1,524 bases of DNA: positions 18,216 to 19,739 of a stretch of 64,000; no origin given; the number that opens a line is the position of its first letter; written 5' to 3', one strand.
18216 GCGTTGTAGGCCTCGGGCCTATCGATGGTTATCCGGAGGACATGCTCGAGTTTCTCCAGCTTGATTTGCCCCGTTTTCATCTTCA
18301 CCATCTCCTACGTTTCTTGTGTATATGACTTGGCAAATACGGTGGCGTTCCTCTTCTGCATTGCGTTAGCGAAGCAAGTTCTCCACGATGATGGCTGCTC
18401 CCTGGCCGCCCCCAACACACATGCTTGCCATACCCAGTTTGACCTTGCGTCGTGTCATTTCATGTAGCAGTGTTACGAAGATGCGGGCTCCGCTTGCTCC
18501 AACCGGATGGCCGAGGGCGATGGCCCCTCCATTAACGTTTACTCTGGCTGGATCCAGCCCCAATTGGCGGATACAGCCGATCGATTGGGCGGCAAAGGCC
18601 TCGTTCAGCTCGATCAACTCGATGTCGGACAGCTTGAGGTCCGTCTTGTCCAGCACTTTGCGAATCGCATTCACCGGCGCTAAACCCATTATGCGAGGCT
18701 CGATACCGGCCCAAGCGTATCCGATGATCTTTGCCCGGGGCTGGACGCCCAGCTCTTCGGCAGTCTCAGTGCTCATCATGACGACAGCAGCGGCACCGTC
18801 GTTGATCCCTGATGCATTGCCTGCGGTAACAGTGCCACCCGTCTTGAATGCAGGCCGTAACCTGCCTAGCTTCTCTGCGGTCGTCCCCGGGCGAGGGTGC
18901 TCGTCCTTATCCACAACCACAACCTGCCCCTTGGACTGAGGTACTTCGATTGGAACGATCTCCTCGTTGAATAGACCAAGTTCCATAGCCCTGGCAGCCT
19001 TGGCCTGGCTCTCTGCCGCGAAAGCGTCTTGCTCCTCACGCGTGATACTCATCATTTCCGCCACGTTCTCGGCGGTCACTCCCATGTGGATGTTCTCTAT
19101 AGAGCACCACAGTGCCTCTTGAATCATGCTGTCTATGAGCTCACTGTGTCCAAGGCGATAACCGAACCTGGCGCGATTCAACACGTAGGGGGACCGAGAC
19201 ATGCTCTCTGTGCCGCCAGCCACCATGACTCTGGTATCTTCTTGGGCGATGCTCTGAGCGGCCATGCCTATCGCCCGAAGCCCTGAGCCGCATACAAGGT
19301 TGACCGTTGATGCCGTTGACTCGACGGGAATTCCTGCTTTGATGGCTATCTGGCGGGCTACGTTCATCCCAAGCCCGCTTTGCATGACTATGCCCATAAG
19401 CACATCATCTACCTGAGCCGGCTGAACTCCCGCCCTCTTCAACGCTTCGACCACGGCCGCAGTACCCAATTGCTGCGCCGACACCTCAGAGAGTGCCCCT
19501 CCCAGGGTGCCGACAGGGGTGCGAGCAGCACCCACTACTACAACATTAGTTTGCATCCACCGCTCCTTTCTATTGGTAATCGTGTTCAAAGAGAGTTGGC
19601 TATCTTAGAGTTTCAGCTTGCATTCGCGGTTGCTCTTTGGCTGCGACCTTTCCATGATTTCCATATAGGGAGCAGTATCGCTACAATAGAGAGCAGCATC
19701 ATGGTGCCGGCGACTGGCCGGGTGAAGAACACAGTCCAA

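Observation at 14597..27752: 13-kb co-directional operon joining a B12 mutase to a TTT transporter, thiolase/crotonase/CoA-transferase genes and a cobalamin adenosyltransferase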

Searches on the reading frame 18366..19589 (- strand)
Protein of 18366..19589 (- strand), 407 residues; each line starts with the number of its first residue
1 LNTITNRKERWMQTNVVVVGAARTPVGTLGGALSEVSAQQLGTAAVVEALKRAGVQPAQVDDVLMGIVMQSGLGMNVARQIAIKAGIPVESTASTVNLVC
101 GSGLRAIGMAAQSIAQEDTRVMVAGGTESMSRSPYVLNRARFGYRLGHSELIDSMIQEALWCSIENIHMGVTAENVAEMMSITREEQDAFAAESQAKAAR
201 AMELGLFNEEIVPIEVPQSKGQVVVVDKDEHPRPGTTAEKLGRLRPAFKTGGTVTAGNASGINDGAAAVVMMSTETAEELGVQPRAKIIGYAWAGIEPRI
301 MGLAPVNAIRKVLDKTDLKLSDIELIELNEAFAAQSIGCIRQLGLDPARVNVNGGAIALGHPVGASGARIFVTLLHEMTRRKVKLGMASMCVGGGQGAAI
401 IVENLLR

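Call 3: search_protein_families(library=pfam, proteins=[window:18366-19589:-])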
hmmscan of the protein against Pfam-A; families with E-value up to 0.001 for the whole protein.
window:18366-19589:- (407 aa): 4 families
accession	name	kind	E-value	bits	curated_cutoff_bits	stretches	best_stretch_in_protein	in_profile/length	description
PF00108.29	Thiolase_N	-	1.1e-96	323.7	26.4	1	16-274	1-259/260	Thiolase, N-terminal domain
PF02803.24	Thiolase_C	-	3.4e-49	166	27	1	283-403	2-122/123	Thiolase, C-terminal domain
PF00109.32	ketoacyl-synt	-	1.1e-05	25.6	20.8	1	92-132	166-206/252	Beta-ketoacyl synthase, N-terminal domain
PF22691.2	Thiolase_C_1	-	0.00096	19.3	28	0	22-76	79-135/144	Thiolase C-terminal domain-like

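Call 4: search_protein_families(library=ncbifam, proteins=[window:18366-19589:-])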
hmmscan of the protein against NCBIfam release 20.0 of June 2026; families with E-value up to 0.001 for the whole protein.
window:18366-19589:- (407 aa): 47 families (the best 25 are shown)
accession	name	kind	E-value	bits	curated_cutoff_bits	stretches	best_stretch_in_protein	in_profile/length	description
NF004206.0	PRK05656.1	subfamily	1.9e-153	511.2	688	1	14-403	2-391/392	acetyl-CoA C-acetyltransferase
TIGR01930.1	AcCoA-C-Actrans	subfamily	1.5e-143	478.4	240.55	1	18-403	1-385/385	acetyl-CoA C-acyltransferase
NF006552.0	PRK09051.1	subfamily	4.5e-143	477.2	565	1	12-404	2-394/395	beta-ketothiolase BktB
NF006086.0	PRK08235.1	equivalog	1.7e-141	471.9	526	1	15-403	3-391/393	acetyl-CoA C-acetyltransferase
NF042999.1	bketothiol_BktB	equivalog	1.2e-130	436.3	725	1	12-405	1-394/394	beta-ketothiolase BktB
NF006551.0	PRK09050.1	subfamily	3.7e-126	421.4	605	1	14-404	2-400/401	3-oxoadipyl-CoA thiolase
TIGR02430.1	pcaF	equivalog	1.9e-125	419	597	1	15-404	2-399/400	3-oxoadipyl-CoA thiolase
NF004853.0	PRK06205.1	subfamily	2.7e-121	405.4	551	1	15-404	3-402/404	acetyl-CoA C-acetyltransferase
NF005404.0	PRK06954.1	subfamily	5.7e-115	384.5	687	1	12-403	5-395/397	acetyl-CoA C-acetyltransferase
NF006001.0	PRK08131.1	equivalog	2.7e-110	369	622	1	21-404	9-399/401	3-oxoadipyl-CoA thiolase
NF005805.0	PRK07661.1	equivalog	3.2e-110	368.7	633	1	15-403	3-389/391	acetyl-CoA C-acetyltransferase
NF042967.1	AcCoAtase_PhaA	equivalog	4.9e-110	368.4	740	1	15-404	3-395/396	acetyl-CoA acetyltransferase PhaA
NF005152.0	PRK06633.1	equivalog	1.9e-108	362.5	675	1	13-404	2-391/392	acetyl-CoA C-acetyltransferase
NF005890.0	PRK07851.1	equivalog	7e-104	348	580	2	167-405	171-405/406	acetyl-CoA C-acetyltransferase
NF006510.0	PRK08947.1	equivalog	7.6e-104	347.7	519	1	14-404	2-386/387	acetyl-CoA C-acyltransferase FadA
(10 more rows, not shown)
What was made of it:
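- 18366..19589 (-): Short-chain thiolase (Thl_A). Thiolase_N and Thiolase_C domains; TIGR01930 at 478 bits against 240 (calls 3, 4).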
